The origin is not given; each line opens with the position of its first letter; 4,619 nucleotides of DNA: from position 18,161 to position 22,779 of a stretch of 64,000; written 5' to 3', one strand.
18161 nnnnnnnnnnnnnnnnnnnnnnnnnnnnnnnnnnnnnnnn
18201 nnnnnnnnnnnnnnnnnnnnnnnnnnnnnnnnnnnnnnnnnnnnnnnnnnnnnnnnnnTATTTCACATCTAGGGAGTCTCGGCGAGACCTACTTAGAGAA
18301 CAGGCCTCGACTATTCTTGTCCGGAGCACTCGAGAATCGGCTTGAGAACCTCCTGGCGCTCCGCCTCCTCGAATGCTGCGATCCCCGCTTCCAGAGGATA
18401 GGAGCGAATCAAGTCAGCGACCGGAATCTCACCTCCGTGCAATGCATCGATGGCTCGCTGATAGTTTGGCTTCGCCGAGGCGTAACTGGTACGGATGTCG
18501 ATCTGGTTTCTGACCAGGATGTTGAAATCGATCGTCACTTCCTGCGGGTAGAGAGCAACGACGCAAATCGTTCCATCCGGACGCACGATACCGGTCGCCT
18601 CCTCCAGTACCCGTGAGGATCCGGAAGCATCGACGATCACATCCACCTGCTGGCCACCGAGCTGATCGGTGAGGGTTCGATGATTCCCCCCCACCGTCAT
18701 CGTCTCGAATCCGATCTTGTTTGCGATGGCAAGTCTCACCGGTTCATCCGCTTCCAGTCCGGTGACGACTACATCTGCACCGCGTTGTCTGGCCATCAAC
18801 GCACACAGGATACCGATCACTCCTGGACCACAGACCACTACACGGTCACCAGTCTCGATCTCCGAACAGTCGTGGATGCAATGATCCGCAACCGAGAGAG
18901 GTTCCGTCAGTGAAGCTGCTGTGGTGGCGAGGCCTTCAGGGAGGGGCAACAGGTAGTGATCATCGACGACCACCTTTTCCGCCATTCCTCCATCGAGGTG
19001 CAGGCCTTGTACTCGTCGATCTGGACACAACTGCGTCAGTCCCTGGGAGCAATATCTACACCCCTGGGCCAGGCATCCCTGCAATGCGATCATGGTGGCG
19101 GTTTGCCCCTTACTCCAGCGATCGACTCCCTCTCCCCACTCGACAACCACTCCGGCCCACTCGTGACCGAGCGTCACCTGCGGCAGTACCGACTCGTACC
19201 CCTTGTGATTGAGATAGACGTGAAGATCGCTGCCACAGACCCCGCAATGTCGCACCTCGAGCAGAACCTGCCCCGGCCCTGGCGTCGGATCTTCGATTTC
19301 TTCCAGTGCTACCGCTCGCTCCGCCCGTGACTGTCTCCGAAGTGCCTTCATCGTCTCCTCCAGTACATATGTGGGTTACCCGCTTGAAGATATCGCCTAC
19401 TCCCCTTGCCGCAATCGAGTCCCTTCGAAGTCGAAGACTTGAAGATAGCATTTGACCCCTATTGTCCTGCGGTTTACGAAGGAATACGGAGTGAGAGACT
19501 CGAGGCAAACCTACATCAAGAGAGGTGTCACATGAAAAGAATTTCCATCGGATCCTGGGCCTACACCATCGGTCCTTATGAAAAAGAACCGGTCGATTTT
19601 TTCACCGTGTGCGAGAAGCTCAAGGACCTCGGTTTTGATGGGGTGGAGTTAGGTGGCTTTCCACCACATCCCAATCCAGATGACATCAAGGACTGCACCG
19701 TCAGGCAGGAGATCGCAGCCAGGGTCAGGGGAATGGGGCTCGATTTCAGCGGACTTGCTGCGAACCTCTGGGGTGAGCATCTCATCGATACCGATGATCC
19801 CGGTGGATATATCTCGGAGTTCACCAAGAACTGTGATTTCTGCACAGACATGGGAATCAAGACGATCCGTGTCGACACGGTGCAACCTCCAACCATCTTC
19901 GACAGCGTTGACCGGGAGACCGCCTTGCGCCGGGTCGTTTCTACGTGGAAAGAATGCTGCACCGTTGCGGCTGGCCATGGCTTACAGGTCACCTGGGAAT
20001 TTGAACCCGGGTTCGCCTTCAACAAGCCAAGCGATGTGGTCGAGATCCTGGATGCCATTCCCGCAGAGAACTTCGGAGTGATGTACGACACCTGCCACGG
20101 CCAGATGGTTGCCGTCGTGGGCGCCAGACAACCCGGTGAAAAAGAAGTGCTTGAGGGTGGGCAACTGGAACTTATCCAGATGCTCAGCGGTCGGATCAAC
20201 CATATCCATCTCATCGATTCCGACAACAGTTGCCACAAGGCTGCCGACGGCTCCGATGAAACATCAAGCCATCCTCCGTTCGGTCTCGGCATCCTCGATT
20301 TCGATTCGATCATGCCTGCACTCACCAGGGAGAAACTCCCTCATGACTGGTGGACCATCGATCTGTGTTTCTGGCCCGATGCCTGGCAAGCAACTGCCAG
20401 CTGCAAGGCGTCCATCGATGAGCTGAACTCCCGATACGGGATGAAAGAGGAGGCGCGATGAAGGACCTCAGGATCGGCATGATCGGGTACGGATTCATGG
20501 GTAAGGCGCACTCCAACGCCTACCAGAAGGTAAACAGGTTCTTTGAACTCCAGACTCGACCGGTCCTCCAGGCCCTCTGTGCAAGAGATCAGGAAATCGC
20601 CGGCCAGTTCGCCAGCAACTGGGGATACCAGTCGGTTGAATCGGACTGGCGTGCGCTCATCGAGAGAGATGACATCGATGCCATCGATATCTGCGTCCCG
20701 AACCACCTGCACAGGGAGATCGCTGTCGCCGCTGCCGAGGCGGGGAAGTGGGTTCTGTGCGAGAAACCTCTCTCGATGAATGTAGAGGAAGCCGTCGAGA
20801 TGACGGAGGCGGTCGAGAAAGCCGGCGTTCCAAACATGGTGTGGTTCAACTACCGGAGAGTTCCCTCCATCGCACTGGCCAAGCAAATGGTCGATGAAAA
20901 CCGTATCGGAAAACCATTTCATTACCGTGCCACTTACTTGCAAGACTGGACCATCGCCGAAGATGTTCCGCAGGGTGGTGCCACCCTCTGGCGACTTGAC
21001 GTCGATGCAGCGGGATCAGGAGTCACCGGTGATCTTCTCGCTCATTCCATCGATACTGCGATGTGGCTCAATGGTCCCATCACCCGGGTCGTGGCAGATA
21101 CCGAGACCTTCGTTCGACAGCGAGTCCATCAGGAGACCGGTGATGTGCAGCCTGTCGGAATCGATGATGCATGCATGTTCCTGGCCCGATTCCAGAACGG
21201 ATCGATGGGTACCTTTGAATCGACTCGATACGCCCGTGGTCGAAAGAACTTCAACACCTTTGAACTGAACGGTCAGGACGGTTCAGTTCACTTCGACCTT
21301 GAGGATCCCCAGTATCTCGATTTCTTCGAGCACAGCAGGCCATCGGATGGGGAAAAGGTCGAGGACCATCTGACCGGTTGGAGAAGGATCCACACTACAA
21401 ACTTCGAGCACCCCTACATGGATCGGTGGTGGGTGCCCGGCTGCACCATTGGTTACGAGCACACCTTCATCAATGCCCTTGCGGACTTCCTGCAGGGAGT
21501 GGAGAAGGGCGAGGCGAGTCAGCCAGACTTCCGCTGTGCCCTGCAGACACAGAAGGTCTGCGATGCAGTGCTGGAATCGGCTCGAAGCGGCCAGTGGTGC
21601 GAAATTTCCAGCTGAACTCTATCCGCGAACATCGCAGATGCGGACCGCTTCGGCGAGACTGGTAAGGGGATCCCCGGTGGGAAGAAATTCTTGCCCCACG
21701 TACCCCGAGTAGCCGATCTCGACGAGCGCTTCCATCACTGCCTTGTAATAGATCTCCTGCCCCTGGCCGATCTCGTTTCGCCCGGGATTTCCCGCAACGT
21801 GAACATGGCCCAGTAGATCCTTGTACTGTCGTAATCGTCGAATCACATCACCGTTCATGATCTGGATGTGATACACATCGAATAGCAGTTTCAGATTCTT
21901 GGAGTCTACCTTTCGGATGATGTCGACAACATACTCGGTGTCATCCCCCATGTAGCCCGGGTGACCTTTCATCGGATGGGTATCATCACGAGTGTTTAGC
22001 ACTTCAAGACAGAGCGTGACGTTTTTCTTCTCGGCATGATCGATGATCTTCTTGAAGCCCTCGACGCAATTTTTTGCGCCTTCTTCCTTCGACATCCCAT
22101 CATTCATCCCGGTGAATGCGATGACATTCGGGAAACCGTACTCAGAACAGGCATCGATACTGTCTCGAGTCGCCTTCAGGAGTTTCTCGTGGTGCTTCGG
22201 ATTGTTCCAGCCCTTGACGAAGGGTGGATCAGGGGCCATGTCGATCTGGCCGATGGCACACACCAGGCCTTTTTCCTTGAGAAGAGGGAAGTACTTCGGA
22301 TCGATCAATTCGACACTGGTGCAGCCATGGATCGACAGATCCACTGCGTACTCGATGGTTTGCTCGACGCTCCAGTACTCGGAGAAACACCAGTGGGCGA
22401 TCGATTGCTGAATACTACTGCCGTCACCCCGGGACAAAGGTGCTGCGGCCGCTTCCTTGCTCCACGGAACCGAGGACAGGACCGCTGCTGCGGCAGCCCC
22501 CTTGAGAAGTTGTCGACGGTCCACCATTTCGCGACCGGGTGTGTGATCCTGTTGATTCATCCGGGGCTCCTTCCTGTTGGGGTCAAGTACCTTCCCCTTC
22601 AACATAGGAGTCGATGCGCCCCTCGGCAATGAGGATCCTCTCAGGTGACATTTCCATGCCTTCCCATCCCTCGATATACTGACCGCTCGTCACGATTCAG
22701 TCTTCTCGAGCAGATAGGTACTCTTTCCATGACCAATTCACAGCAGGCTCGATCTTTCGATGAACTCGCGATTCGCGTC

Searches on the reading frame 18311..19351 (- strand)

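Call 72: search_protein_families(library=pfam, proteins=[window:18311-19351:-], max_evalue=0.00001)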
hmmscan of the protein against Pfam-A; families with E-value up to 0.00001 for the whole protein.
window:18311-19351:- (346 aa): 3 families
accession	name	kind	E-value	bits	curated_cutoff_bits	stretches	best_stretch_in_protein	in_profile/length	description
PF08240.17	ADH_N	-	6.7e-24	84.6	23.5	1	25-139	1-104/104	Alcohol dehydrogenase GroES-like domain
PF00107.32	ADH_zinc_N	-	3.1e-15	56.7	31.8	1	179-304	2-127/129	Zinc-binding dehydrogenase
PF16912.11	Glu_dehyd_C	-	1.4e-10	41.5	34.9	1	146-331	4-202/211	Glucose dehydrogenase C-terminus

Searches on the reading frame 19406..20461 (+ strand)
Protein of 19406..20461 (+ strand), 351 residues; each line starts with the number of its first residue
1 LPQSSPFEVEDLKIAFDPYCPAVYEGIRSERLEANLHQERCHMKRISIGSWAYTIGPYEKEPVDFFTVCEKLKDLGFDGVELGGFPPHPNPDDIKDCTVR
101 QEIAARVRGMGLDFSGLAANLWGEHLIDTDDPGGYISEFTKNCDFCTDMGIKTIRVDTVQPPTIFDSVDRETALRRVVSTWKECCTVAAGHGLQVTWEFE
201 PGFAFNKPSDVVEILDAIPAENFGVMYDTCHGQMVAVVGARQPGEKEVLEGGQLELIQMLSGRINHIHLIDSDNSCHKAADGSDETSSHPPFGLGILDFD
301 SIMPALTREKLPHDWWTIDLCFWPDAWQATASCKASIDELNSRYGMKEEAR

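Call 72: search_protein_families(library=pfam, proteins=[window:19406-20461:+], max_evalue=0.00001)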
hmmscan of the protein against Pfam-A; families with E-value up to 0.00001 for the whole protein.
window:19406-20461:+ (351 aa): 1 family
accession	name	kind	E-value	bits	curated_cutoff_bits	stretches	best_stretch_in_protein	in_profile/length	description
PF01261.30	AP_endonuc_2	-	1.5e-28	100.6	31.1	1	70-320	2-229/249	Xylose isomerase-like TIM barrel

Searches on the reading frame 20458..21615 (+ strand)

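Call 72: search_protein_families(library=pfam, proteins=[window:20458-21615:+], max_evalue=0.00001)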
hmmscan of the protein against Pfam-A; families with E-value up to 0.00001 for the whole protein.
window:20458-21615:+ (385 aa): 3 families
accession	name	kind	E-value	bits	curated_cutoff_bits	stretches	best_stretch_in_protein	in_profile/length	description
PF22725.1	GFO_IDH_MocA_C3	-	8e-27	94.1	27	1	140-277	3-123/124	GFO/IDH/MocA C-terminal domain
PF01408.29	GFO_IDH_MocA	-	9.3e-27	94.5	24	1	4-128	1-118/120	Oxidoreductase family, NAD-binding Rossmann fold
PF02894.22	GFO_IDH_MocA_C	-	5.2e-18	66.1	22.9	1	142-382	1-217/218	Oxidoreductase family, C-terminal alpha/beta domain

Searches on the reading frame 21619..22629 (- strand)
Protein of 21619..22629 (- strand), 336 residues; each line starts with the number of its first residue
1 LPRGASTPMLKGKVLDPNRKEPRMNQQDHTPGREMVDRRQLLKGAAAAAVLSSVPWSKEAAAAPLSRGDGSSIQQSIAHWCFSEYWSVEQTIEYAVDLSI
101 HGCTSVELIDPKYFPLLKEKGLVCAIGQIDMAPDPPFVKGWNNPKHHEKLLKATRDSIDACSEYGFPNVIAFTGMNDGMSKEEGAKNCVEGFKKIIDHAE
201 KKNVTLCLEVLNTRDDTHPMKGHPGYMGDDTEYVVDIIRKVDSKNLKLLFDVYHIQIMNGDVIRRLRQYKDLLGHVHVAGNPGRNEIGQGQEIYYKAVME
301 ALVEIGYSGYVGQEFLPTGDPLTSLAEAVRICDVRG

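Call 72: search_protein_families(library=pfam, proteins=[window:21619-22629:-], max_evalue=0.00001)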
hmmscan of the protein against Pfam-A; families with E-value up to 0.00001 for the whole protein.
window:21619-22629:- (336 aa): 1 family
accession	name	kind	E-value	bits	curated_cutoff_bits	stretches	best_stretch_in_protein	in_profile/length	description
PF01261.30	AP_endonuc_2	-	3.2e-30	106.1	31.1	1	140-316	55-230/249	Xylose isomerase-like TIM barrel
